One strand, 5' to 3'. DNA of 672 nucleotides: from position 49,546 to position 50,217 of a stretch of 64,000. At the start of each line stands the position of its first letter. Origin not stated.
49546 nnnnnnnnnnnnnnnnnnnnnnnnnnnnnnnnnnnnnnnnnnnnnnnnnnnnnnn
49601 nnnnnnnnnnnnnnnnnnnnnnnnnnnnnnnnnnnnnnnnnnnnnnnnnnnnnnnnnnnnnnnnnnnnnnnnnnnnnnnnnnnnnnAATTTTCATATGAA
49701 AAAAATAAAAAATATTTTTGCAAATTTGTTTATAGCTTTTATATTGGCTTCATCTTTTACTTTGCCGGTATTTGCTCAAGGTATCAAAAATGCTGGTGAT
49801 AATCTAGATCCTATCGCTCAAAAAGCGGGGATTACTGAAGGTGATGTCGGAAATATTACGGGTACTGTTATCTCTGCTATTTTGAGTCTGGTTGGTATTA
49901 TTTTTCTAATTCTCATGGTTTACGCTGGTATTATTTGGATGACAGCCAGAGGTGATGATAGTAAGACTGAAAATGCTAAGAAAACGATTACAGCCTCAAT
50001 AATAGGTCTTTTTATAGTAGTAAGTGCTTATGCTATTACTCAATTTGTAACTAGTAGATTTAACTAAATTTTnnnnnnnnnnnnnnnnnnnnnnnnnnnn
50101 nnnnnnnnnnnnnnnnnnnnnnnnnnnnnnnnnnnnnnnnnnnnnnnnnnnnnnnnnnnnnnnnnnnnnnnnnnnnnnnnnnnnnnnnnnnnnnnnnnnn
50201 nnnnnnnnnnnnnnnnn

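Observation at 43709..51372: Tandem array of about 11 divergent VirB2/TrbC-like (T4SS-pilin-like) two-TM paralogs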

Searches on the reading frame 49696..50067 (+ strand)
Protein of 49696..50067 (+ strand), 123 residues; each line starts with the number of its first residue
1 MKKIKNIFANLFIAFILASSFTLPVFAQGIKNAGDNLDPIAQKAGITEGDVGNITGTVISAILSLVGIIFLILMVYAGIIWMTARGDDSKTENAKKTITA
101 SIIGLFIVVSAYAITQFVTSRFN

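Call 3: search_protein_families(library=pfam, proteins=[window:49696-50067:+], max_evalue=0.1)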
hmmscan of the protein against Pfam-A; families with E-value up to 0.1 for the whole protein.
window:49696-50067:+ (123 aa): 7 families
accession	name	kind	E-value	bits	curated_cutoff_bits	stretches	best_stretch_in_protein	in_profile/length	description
PF18895.5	T4SS_pilin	-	1.5e-11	44.7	26.6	1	52-118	6-71/71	Type IV secretion system pilin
PF02322.20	Cyt_bd_oxida_II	-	0.0008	19.3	35.6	1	15-114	116-207/302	Cytochrome bd terminal oxidase subunit II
PF17310.7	DUF5357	-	0.0064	15.6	25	1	54-116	42-100/322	Family of unknown function (DUF5357)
PF05987.18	DUF898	-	0.0094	15.5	28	1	14-118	140-245/336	Bacterial protein of unknown function (DUF898)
PF19607.4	DUF6112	-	0.015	15.6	25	1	50-104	12-64/88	Family of unknown function (DUF6112)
PF04290.18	DctQ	-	0.042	14.2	28.3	1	57-117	63-121/132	Tripartite ATP-independent periplasmic transporters, DctQ component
PF14138.11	COX16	-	0.07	13.9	27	0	12-34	7-29/79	Cytochrome c oxidase assembly protein COX16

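Call 21: find_homologous_proteins(query=window:49696-50067:+, max_evalue=0.001)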
Query window:49696-50067:+ (123 aa): 374 proteins with E <= 0.001 among 396 candidates; the best 120 are listed.
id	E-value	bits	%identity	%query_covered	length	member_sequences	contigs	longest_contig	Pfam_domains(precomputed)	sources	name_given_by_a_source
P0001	2.1e-68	245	98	100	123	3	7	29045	PF18895.6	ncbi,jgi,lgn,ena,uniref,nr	ncbi:MAG: hypothetical protein A2493_02360 [Candidatus Magasanikbacteria bacterium RIFOXYC12_FULL_33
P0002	5.3e-45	170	71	98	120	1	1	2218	PF18895.6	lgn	-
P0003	3.1e-43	164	68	98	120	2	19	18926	PF18895.6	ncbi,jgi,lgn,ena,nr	ncbi:MAG: hypothetical protein ACD_18C00064G0006 [uncultured bacterium]|nr:MAG: hypothetical protein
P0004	1.5e-40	156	72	90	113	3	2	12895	PF18895.6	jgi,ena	-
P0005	2.4e-40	155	69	87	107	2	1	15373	PF18895.6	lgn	-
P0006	5.8e-40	154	73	85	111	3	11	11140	PF18895.6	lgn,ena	-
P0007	1.4e-39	152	63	98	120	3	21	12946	PF18895.6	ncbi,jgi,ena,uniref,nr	ncbi:MAG: hypothetical protein COU28_03585 [Candidatus Magasanikbacteria bacterium CG10_big_fil_rev_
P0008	2.4e-39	152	66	98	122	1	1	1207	PF18895.6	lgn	-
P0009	8.0e-38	147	69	87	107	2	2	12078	PF18895.6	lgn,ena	-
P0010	1.2e-37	146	59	100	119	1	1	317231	PF18895.6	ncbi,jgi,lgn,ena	ncbi:MAG: hypothetical protein WC070_02595 [Candidatus Magasanikbacteria bacterium]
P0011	9.6e-35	137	68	81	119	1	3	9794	PF18895.6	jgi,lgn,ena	-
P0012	1.8e-34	136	64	87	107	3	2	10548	PF18895.6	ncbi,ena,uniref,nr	ncbi:MAG: hypothetical protein AUJ23_02760 [Candidatus Magasanikbacteria bacterium CG1_02_32_51]|uni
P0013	5.2e-33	131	55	99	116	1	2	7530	PF18895.6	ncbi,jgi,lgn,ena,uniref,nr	ncbi:MAG: hypothetical protein COU81_02605 [Candidatus Portnoybacteria bacterium CG10_big_fil_rev_8_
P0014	5.4e-33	131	60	98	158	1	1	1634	PF18895.6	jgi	-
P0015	3.8e-32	129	59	91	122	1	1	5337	PF18895.6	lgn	-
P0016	9.5e-32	127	66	80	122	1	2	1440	PF18895.6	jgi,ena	-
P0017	1.1e-31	127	65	77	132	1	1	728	PF18895.6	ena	-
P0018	1.5e-31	127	66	81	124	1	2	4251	PF18895.6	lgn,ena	-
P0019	6.6e-31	125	61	78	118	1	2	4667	PF18895.6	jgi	-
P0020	8.7e-31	124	59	94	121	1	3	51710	PF18895.6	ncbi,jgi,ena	jgi:hypothetical protein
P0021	1.2e-30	124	58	87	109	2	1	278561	PF18895.6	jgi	-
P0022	1.9e-30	123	57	99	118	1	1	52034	PF18895.6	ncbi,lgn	-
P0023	1.9e-30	123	55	99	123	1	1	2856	PF18895.6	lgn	-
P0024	1.9e-30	123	62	87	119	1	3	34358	PF18895.6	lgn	-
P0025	2.2e-30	123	58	89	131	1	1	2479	PF18895.6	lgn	-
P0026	2.8e-30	122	54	100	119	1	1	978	PF18895.6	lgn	-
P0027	3.2e-30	122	56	99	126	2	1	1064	PF18895.6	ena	-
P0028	1.3e-29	120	59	90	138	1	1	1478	PF18895.6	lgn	-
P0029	1.9e-29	120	54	99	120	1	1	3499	PF18895.6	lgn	-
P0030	2.7e-29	119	59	80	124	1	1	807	PF18895.6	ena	-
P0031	2.7e-29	119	60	84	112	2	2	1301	PF18895.6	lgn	-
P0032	3.0e-29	119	54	98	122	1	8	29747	PF18895.6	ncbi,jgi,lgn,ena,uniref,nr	ncbi:MAG: hypothetical protein COU32_01580 [Candidatus Magasanikbacteria bacterium CG10_big_fil_rev_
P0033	4.8e-29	119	58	92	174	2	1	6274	PF18895.6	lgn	-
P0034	5.4e-29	118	60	84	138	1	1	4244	PF18895.6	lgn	-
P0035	6.5e-29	118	64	80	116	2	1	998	PF18895.6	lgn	-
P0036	6.9e-29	118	61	76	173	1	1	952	PF18895.6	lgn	-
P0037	7.2e-29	118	53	98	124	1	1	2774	PF18895.6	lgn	-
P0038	7.4e-29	118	56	79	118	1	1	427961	PF18895.6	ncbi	-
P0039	1.3e-28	117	59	89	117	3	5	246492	PF18895.6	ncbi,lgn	-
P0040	1.5e-28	117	57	89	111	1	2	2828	PF18895.6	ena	-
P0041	1.5e-28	117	53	98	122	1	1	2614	PF18895.6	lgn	-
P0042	1.6e-28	117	51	100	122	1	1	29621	PF18895.6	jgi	-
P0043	1.8e-28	117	56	92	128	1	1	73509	PF18895.6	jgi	-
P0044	1.9e-28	117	54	88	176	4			PF18895.6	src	-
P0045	2.0e-28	117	53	100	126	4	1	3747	PF18895.6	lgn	-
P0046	2.5e-28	116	56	89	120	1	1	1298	PF18895.6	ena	-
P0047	2.7e-28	116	54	99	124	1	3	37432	PF18895.6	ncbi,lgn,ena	-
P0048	2.8e-28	116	54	97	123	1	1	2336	PF18895.6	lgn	-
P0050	4.1e-28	116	55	92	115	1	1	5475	PF18895.6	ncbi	-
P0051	4.1e-28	116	54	97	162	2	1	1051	PF18895.6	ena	-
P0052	8.7e-28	114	57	81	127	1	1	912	PF18895.6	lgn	-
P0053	9.8e-28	114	52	98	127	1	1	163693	PF18895.6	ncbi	-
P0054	1.1e-27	114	50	100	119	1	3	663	PF18895.6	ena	-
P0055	1.4e-27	114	57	84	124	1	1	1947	PF18895.6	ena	-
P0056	1.4e-27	114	50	95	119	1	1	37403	PF18895.6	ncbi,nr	ncbi:MAG: hypothetical protein GF349_02565 [Candidatus Magasanikbacteria bacterium]|nr:hypothetical 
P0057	1.7e-27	114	50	98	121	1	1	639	PF18895.6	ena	-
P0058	1.7e-27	114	58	84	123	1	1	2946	PF18895.6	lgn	-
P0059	1.7e-27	114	57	97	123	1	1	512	PF18895.6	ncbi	-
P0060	2.0e-27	113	53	98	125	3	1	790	PF18895.6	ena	-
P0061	2.6e-27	113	59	80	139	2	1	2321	PF18895.6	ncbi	-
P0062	2.9e-27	113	60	80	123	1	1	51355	PF18895.6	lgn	-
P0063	3.0e-27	113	53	95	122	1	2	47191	PF18895.6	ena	-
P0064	3.1e-27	113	48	98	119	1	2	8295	PF18895.6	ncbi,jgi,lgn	jgi:hypothetical protein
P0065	3.4e-27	113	53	92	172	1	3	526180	PF18895.6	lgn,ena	-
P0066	3.6e-27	113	52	99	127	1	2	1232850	PF18895.6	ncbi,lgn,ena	-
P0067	4.5e-27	112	49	99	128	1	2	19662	PF18895.6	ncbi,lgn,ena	-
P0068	4.9e-27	112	56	89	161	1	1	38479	PF18895.6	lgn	-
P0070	5.5e-27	112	53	100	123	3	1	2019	PF18895.6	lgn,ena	-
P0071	5.8e-27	112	52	98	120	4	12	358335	PF18895.6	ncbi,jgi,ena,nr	ncbi:MAG TPA: hypothetical protein DCS29_01995 [Candidatus Magasanikbacteria bacterium]|nr:hypotheti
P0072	6.8e-27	112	62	80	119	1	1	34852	PF18895.6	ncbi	ncbi:MAG: hypothetical protein ABII02_03300 [Candidatus Magasanikbacteria bacterium]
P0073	6.9e-27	112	55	89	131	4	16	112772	PF18895.6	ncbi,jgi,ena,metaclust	jgi:hypothetical protein|metaclust:\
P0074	7.8e-27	111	57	80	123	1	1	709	PF18895.6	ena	-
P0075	8.8e-27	111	59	80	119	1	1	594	PF18895.6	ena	-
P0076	1.2e-26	111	55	99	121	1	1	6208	PF18895.6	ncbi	-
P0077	1.2e-26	111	52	99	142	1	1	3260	PF18895.6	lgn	-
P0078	2.0e-26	110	55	99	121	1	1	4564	PF18895.6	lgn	-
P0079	2.1e-26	110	53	83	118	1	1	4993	PF18895.6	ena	-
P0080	2.3e-26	110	57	80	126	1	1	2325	PF18895.6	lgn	-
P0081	2.6e-26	110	53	100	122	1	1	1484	PF18895.6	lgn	-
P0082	2.8e-26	110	50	99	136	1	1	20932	PF18895.6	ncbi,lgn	-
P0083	3.1e-26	109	57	80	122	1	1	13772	PF18895.6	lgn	-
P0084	3.5e-26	109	49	97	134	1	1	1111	PF18895.6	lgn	-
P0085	3.6e-26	109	57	85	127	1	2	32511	PF18895.6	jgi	jgi:hypothetical protein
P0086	3.9e-26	109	58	80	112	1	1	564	PF18895.6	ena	-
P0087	5.3e-26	109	62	78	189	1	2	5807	PF18895.6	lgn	-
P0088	6.3e-26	108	52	98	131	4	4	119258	PF18895.6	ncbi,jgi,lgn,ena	jgi:hypothetical protein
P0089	6.9e-26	108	51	98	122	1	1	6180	PF18895.6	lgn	-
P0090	1.0e-25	108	54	97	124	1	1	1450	PF18895.6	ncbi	-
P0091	1.0e-25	108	56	80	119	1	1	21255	PF18895.6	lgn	-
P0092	1.4e-25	107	55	82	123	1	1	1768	PF18895.6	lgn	-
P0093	1.5e-25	107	59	84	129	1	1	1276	PF18895.6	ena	-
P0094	1.6e-25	107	59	80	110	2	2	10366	PF18895.6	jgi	jgi:hypothetical protein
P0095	1.6e-25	107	54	89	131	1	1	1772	PF18895.6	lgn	-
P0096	1.7e-25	107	51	95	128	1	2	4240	PF18895.6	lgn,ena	-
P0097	1.7e-25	107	56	83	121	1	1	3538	PF18895.6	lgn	-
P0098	1.8e-25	107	51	92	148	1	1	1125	PF18895.6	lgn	-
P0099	1.8e-25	107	55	80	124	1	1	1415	PF18895.6,PF04956.19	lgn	-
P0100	1.9e-25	107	52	98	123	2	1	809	PF18895.6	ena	-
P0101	2.2e-25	107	56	92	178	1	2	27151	PF18895.6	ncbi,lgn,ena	-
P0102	2.5e-25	107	57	82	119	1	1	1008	PF18895.6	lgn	-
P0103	2.6e-25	107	58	79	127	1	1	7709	PF18895.6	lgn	-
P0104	2.9e-25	106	56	81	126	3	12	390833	PF18895.6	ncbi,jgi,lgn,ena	-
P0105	3.2e-25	106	59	83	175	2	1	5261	PF18895.6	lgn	-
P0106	3.4e-25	106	56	78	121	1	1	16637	PF18895.6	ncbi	-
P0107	3.7e-25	106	59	79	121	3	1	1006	PF18895.6,PF02322.21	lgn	-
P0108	4.1e-25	106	50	93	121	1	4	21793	PF18895.6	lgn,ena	-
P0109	5.5e-25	105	55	93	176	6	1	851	PF18895.6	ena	-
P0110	5.5e-25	105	54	92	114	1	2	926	PF18895.6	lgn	-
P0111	5.8e-25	105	51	100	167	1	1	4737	PF18895.6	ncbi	-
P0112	6.7e-25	105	49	99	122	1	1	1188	PF18895.6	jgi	jgi:hypothetical protein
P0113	7.8e-25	105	51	99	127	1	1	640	PF18895.6,PF02322.21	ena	-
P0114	8.0e-25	105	56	84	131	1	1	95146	PF18895.6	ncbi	-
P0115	8.2e-25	105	58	80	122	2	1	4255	PF18895.6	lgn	-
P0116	8.4e-25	105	51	90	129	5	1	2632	PF18895.6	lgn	-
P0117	8.9e-25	105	49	87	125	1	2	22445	PF18895.6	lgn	-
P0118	9.4e-25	105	52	84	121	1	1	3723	PF18895.6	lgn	-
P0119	1.1e-24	105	53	81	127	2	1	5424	PF18895.6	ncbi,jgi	-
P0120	1.1e-24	104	50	99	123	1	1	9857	PF18895.6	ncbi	ncbi:MAG: hypothetical protein V1848_00935 [Candidatus Magasanikbacteria bacterium]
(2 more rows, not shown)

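Call 24: find_related_loci(query=A3, collection=genome_contigs, flank=10000)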
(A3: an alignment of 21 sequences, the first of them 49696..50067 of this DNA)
Query A3 (123 aa) in genome_contigs; peptide patterns used: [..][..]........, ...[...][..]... (x = any residue, [..] = any of these).
596 stretches matched a pattern; 566 encode a relative of the query (tblastn E <= 1e-3); the best 80 are kept; 80 distinct loci.
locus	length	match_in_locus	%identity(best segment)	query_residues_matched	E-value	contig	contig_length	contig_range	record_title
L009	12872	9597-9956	68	4-123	4e-50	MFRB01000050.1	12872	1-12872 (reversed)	MAG: Candidatus Magasanikbacteria bacterium RIFOXYD12_FULL_33_17 rifoxyd3_full_scaffold_2003, whole genome shotgun seque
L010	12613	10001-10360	67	4-123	1e-49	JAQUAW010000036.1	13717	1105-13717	MAG: Patescibacteria group bacterium isolate STC_93 NODE_10038_length_13717_cov_3.657837_Sandtown_C, whole genome shotgu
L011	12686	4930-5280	64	7-123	7e-46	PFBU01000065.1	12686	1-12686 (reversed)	MAG: Candidatus Magasanikbacteria bacterium CG10_big_fil_rev_8_21_14_0_10_36_16 CG10_8_21_14_0.10_scaffold_5526_c, whole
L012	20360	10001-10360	65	4-123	9e-44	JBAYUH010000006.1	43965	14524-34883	MAG: Candidatus Magasanikiibacteriota bacterium isolate SO_2016_LW3_30 scaffold01266_LW162_2016, whole genome shotgun se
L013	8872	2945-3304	59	4-123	1e-42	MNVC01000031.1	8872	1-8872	MAG: Candidatus Magasanikbacteria bacterium CG1_02_32_51 cg1_0.2_scaffold_14272_c, whole genome shotgun sequence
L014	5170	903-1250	55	1-122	2e-39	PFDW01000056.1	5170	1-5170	MAG: Candidatus Portnoybacteria bacterium CG10_big_fil_rev_8_21_14_0_10_36_7 CG10_8_21_14_0.10_scaffold_19037_c, whole g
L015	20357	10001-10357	59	1-123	1e-38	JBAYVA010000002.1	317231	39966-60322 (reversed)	MAG: Candidatus Magasanikiibacteriota bacterium isolate SO_2016_LW3_49 scaffold00028_LW162_2016, whole genome shotgun se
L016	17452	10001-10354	59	1-122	1e-38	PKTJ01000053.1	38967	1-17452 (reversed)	MAG: Candidatus Parcubacteria bacterium isolate BM521 sc_554, whole genome shotgun sequence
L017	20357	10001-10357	54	5-123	6e-38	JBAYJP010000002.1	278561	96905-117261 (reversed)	MAG: Candidatus Magasanikiibacteriota bacterium isolate SO_2016_GW1_59 scaffold00058_OW334_2016, whole genome shotgun se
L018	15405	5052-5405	56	1-122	7e-38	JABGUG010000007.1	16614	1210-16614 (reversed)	MAG: Candidatus Parcubacteria bacterium isolate SI034_bin149 k141_1724840, whole genome shotgun sequence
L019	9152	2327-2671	56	10-122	3e-35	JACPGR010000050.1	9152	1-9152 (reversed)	MAG: Candidatus Magasanikbacteria bacterium isolate NC_groundwater_393_Ag_B-0.1um_39_15 GD18-4_B1_scaffold_847873, whole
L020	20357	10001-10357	54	2-123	7e-35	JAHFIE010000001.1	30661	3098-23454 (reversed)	MAG: Candidatus Magasanikiibacteriota bacterium isolate nzgw355 NODE_820_length_30662_cov_3.353688, whole genome shotgun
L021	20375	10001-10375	56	1-123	8e-35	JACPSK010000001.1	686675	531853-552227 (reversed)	MAG: Candidatus Magasanikbacteria bacterium isolate NC_groundwater_703_Ag_S-0.2um_44_17 S36_SO-2_scaffold_114964, whole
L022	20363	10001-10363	54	1-123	7e-35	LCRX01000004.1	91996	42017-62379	MAG: Candidatus Magasanikbacteria bacterium GW2011_GWA2_56_11 UY92_C0004, whole genome shotgun sequence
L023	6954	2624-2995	53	1-123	2e-34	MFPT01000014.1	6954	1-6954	MAG: Candidatus Magasanikbacteria bacterium RIFCSPHIGHO2_01_FULL_41_23 rifcsphigho2_01_scaffold_31387, whole genome shot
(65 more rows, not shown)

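Call 50: predict_structure(alignment_id=A3)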
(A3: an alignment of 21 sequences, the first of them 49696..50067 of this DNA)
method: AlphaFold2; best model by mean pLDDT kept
length: 123 residues; sequences in the alignment: 21
mean_pLDDT: 78.4   pTM: 0.49
mean pLDDT of the five models: 78.4, 74.3, 71.3, 71.1, 67.4
residues with pLDDT >= 90: 38; 70-90: 47; 50-70: 38; < 50: 0
segments of 3 or more residues with pLDDT < 50: none
pLDDT, mean of each block of 10 residues (from residue 1): 74 80 59 61 60 74 90 93 91 93 91 81 62
secondary structure, 60 per line:
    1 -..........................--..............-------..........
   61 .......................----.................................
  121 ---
elements in order: H2-27 H30-43 H51-83 H88-120

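Call 54: fold_search(model_id=the predicted structure, library=pdb)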
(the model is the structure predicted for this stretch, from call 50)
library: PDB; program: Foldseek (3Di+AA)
matches with E <= 10: 85; with E <= 0.001: 0
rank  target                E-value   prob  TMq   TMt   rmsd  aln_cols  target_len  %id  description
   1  3mq1_A                1.9e+00  0.33  0.38  0.45  11.0       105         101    8  Crystal Structure of Dust Mite Allergen Der p 5 (released 2010-06-02)
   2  4biz_D                2.4e+00  0.60  0.48  0.29   6.9        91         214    6  Crystal structure of CpxAHDC (orthorhombic form 2) (released 2014-04-23)
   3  6djl_E                2.7e+00  0.08  0.25  0.14  16.3       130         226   13  Crystal structure of the Rab11 GEF SH3BP5 bound to nucleotide free Rab11A (released 2018-09-26)
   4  6djl_B                2.8e+00  0.08  0.25  0.14  16.2       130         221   13  Crystal structure of the Rab11 GEF SH3BP5 bound to nucleotide free Rab11A (released 2018-09-26)
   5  4biz_C                3.0e+00  0.44  0.45  0.25   6.2        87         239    7  Crystal structure of CpxAHDC (orthorhombic form 2) (released 2014-04-23)
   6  5n77_E                3.2e+00  0.41  0.49  0.26   9.2        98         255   15  Crystal structure of the cytosolic domain of the CorA magnesium channel from Escherichia coli in complex with magnesiu (released 2017-07-12)
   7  8zak_B                3.2e+00  0.33  0.45  0.26   7.9        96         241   11  Crystal structure of the channel protein CorA from Campylobacter jejuni in complex with Ni2+ (released 2024-06-19)
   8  6hd8_B                3.2e+00  0.20  0.38  0.22  13.1       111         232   14  Crystal structure of the potassium channel MtTMEM175 in complex with a Nanobody-MBP fusion protein (released 2019-08-28)
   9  3zg1_A                3.6e+00  0.44  0.46  0.51   8.8        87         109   10  NI-BOUND FORM OF M123A MUTANT OF CUPRIAVIDUS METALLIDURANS CH34 CNRXS (released 2013-10-23)
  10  7uq2_D                3.6e+00  0.41  0.43  0.59   3.6        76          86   13  Vs.4 from T4 phage in complex with cGAMP (released 2023-02-08)
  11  6ixg_A                3.6e+00  0.11  0.30  0.17  14.8       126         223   10  Crystal structure of native apo SH3BP5 (P41) (released 2019-03-20)
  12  7uq2_A                3.8e+00  0.63  0.49  0.66   2.7        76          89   12  Vs.4 from T4 phage in complex with cGAMP (released 2023-02-08)
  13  4biz_F                3.8e+00  0.63  0.46  0.27   2.7        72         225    6  Crystal structure of CpxAHDC (orthorhombic form 2) (released 2014-04-23)
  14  5n77_A                3.8e+00  0.35  0.49  0.25   9.1        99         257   15  Crystal structure of the cytosolic domain of the CorA magnesium channel from Escherichia coli in complex with magnesiu (released 2017-07-12)
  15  8zak_A                3.8e+00  0.28  0.45  0.25   7.7        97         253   12  Crystal structure of the channel protein CorA from Campylobacter jejuni in complex with Ni2+ (released 2024-06-19)
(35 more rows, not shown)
